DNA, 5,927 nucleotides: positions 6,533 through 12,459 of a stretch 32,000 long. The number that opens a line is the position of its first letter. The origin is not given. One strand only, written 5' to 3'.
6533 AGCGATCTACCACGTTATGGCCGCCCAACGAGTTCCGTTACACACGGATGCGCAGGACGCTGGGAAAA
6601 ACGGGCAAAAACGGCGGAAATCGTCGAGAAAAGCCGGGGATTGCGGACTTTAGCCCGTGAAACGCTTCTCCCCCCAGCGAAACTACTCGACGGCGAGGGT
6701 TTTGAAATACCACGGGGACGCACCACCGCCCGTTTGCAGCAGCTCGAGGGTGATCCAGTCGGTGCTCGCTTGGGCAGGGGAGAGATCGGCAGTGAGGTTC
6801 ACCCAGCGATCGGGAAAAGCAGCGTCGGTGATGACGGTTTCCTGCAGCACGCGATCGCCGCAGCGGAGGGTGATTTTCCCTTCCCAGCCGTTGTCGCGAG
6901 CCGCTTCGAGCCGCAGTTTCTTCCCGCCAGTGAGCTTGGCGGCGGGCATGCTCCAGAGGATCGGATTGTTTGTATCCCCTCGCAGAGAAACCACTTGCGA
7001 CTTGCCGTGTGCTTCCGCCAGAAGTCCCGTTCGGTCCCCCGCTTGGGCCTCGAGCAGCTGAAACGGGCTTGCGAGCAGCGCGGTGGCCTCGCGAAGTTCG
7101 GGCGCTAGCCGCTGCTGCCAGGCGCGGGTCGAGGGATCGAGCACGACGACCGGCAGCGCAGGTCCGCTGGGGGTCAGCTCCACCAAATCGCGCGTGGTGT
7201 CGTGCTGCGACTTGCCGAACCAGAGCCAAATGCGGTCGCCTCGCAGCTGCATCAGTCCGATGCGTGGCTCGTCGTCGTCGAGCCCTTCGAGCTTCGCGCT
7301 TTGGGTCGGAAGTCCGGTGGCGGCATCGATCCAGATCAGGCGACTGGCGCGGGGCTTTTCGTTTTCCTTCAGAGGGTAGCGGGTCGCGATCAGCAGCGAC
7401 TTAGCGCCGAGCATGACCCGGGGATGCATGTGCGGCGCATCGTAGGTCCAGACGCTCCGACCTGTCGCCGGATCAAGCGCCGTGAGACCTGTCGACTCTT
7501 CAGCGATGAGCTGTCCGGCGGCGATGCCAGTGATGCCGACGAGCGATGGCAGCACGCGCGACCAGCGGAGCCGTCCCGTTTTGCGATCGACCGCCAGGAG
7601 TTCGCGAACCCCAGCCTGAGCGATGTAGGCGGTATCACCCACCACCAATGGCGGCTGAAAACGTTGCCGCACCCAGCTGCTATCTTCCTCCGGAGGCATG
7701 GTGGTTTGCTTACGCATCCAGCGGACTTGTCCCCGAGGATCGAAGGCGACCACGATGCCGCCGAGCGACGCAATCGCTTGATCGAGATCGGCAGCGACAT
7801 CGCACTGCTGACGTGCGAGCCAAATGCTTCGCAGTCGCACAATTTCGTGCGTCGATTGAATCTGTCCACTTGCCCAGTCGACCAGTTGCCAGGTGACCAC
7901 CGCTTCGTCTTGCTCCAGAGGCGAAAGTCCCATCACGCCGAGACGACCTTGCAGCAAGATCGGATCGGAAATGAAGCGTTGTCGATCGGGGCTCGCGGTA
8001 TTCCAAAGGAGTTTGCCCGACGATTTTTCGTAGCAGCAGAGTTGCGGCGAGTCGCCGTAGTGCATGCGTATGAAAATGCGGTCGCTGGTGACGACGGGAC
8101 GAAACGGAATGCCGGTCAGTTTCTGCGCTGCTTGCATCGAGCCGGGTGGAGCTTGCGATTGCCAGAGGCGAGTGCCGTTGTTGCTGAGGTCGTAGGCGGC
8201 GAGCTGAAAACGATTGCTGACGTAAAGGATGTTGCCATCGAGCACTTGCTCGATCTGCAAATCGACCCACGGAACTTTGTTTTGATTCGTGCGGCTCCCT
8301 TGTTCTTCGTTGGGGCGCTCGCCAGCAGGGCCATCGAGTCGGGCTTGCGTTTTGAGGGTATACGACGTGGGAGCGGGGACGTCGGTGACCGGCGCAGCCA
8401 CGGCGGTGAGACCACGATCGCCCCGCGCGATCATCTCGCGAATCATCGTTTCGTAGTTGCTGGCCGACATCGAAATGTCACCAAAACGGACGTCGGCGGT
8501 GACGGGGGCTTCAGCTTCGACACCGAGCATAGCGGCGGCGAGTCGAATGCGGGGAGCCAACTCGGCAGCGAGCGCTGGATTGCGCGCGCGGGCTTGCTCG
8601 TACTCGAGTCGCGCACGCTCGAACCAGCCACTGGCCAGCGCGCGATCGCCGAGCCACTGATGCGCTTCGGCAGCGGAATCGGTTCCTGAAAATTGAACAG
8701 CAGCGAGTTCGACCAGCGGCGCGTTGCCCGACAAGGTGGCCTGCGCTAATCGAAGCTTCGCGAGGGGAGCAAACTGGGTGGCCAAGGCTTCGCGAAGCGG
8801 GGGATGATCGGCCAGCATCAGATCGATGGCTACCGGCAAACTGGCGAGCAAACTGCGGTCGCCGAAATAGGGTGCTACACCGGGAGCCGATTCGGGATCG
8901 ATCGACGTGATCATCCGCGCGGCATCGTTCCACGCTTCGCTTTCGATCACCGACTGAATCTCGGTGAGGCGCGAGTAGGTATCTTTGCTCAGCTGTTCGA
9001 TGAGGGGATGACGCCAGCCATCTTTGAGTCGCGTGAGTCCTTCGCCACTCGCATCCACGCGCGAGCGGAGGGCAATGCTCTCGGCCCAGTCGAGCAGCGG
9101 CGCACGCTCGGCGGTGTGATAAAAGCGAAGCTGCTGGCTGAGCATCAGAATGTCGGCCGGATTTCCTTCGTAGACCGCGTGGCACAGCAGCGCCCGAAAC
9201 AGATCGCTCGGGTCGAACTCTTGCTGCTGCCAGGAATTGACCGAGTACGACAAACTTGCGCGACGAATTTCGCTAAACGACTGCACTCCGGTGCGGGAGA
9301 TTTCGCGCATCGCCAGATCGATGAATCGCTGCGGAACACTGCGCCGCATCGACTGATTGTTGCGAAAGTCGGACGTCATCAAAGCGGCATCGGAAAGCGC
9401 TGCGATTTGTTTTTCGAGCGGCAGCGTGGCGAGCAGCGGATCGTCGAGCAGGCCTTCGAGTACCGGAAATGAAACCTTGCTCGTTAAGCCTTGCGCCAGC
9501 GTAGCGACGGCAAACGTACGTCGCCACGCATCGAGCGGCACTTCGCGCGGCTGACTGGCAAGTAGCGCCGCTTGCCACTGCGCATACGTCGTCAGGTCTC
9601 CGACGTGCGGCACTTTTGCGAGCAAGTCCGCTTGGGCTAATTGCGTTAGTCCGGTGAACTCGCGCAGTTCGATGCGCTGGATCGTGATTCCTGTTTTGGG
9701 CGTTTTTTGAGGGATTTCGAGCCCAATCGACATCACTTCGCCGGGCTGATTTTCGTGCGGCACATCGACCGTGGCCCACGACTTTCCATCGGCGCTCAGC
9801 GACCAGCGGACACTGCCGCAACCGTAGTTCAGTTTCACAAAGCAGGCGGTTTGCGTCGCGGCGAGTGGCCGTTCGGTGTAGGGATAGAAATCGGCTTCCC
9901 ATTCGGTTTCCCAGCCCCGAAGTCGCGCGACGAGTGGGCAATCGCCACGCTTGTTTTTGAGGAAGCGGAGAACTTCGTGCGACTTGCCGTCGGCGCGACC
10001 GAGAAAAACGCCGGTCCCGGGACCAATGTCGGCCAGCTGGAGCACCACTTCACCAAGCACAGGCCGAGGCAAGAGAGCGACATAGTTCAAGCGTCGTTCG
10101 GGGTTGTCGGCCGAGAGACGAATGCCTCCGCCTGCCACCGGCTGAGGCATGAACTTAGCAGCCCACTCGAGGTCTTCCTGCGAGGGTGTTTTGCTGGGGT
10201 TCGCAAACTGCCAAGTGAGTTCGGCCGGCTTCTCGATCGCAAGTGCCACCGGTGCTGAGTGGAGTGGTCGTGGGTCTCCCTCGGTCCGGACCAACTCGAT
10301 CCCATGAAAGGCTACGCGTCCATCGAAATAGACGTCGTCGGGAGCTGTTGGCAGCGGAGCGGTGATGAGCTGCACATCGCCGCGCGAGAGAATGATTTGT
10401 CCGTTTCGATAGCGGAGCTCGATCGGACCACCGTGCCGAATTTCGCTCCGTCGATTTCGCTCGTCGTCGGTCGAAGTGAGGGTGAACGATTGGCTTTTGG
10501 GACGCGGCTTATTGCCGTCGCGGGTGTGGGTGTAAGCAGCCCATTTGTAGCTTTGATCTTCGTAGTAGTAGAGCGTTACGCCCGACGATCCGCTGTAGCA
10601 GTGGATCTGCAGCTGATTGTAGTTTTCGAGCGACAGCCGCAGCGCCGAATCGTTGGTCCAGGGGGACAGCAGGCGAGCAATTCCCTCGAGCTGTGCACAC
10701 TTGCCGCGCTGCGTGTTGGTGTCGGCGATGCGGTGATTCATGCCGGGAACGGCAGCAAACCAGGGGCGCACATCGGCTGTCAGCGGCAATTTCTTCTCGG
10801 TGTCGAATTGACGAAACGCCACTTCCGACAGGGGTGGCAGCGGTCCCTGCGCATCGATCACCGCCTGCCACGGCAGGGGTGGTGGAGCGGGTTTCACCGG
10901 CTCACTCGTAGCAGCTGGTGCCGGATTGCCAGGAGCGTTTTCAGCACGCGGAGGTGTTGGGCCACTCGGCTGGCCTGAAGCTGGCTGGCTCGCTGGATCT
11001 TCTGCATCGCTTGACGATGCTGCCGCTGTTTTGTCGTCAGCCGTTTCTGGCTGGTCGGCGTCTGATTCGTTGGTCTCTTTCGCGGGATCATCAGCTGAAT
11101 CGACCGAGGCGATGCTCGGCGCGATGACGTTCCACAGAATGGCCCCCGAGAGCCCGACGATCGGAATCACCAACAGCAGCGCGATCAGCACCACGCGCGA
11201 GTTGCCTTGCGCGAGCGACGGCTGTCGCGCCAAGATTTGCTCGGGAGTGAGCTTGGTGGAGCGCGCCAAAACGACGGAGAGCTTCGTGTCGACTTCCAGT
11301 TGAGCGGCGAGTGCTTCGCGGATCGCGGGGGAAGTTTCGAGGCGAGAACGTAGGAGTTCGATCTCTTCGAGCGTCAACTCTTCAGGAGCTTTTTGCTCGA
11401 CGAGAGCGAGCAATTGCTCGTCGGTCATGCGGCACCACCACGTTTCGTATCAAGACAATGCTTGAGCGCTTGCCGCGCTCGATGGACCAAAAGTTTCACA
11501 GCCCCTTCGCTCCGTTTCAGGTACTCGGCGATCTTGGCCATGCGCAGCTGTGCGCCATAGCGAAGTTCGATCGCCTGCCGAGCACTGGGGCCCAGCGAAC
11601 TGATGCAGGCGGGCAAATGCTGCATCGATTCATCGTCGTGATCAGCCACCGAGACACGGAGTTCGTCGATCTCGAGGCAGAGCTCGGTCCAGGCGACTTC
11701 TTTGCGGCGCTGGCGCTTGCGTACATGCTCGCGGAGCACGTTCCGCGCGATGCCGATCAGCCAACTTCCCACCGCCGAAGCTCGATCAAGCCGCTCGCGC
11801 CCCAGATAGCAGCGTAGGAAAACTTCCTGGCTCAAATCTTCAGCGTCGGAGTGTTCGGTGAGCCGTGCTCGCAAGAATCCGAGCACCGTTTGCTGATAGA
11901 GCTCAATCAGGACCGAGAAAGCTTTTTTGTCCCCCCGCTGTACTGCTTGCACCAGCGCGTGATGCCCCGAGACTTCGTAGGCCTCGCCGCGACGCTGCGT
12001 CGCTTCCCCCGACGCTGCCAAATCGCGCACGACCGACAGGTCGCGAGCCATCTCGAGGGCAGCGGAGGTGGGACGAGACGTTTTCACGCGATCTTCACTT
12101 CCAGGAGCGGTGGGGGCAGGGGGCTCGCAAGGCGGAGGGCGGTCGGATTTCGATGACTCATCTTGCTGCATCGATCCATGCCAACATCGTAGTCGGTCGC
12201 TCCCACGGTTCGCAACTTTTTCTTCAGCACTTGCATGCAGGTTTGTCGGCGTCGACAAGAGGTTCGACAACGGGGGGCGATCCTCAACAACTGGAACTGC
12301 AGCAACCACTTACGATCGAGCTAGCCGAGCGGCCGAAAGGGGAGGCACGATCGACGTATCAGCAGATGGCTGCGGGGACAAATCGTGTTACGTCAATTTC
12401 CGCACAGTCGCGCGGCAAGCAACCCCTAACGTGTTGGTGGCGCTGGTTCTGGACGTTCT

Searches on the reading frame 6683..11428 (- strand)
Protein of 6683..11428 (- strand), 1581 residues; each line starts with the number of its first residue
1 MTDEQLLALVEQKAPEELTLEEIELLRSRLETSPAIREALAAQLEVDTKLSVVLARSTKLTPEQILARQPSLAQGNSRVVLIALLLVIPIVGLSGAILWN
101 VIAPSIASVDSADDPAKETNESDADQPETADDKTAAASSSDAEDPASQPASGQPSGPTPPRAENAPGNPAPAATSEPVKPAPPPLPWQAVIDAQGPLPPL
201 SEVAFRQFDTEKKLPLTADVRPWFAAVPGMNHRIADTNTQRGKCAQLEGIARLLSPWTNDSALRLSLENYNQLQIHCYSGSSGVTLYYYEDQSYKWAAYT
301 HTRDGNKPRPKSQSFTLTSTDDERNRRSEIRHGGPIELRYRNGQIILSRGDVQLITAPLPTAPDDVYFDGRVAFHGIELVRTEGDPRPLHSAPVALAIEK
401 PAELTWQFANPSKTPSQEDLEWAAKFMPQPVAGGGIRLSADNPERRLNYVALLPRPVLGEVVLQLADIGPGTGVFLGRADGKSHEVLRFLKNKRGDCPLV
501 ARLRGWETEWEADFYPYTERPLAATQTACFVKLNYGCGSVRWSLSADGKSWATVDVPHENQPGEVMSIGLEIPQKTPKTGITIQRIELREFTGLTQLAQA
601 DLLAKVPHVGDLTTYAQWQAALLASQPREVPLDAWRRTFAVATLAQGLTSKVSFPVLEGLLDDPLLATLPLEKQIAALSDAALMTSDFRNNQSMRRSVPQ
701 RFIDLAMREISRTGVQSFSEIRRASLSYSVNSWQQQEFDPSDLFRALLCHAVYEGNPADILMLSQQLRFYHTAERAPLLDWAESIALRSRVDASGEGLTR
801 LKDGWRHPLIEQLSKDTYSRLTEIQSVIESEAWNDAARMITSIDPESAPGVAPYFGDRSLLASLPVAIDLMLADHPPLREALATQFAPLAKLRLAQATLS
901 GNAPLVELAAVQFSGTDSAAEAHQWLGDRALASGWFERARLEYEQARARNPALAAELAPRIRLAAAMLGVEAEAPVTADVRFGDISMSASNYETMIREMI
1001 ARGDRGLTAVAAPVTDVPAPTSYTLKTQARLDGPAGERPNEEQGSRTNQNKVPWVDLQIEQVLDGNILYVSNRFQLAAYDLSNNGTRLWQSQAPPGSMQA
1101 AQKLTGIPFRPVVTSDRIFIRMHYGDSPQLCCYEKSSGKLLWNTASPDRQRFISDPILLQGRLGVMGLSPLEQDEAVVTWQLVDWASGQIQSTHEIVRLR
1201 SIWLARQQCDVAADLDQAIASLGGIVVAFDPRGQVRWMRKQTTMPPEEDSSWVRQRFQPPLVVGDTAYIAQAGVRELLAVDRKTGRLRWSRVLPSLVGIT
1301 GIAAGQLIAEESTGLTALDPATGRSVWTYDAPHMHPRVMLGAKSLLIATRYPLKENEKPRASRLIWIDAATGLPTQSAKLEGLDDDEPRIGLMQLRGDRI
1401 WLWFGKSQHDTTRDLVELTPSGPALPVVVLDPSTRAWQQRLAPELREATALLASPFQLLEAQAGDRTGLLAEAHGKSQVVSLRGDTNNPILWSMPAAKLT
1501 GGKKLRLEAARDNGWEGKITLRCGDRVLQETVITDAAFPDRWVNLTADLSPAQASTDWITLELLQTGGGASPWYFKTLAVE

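Call 17: search_protein_families(library=pfam, proteins=[window:6683-11428:-], max_evalue=0.001)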
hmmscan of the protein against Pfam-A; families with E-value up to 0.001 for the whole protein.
window:6683-11428:- (1581 aa): 2 families
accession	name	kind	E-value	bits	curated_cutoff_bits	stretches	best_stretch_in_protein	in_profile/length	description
PF13360.13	PQQ_2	-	1.4e-30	107.1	27.6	1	1078-1329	7-233/233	Outer membrane protein assembly factor BamB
PF01011.28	PQQ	-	8.9e-06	25.1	26.7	0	1235-1290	29-82/595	Glucose/ethanol/alcohol dehydrogenase, beta-propeller domain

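Call 63: search_protein_families(library=ncbifam, proteins=[window:6683-11428:-], max_evalue=0.1)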
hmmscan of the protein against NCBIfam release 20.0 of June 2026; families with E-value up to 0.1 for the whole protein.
window:6683-11428:- (1581 aa): 5 families
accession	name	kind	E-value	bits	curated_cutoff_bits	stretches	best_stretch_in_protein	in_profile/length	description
TIGR03300.1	assembly_YfgL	equivalog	1.5e-08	33.7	285.2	1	1219-1332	70-174/377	outer membrane protein assembly factor BamB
NF008351.0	PRK11138.1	equivalog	5.5e-05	21.8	423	1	1223-1329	215-320/394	outer membrane protein assembly factor BamB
TIGR04528.1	acido_non_PQQ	subfamily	0.0002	20.3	650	1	1275-1330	401-460/493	acido-empty-quinoprotein group A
NF041516.1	PA2928_fam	subfamily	0.0017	17.8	70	1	1276-1328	70-126/376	PA2928 family protein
TIGR03075.1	PQQ_enz_alc_DH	subfamily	0.02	13.5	480.05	0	1064-1150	68-152/530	PQQ-dependent dehydrogenase, methanol/ethanol family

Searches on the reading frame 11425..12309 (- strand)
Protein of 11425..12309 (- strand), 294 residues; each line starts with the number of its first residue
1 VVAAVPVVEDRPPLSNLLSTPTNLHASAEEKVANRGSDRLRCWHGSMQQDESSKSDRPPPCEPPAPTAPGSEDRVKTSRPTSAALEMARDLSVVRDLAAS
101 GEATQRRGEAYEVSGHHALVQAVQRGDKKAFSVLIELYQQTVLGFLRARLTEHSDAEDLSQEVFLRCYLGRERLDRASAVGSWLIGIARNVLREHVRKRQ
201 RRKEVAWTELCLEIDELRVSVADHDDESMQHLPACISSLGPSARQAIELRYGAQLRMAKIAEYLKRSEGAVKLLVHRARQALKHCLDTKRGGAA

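Call 17: search_protein_families(library=pfam, proteins=[window:11425-12309:-], max_evalue=0.001)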
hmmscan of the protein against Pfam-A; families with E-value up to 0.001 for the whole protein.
window:11425-12309:- (294 aa): 4 families
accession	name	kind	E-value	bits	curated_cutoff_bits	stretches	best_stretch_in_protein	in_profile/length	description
PF04542.20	Sigma70_r2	-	4.8e-15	55.5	24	1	134-202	1-71/71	Sigma-70 region 2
PF08281.18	Sigma70_r4_2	-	5.2e-09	36.1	25.7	1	232-282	4-54/54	Sigma-70, region 4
PF04545.22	Sigma70_r4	-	6e-08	32.5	24.1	1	235-284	1-50/50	Sigma-70, region 4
PF07638.17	Sigma70_ECF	-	2.7e-06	27.8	21.1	1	119-284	7-181/185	ECF sigma factor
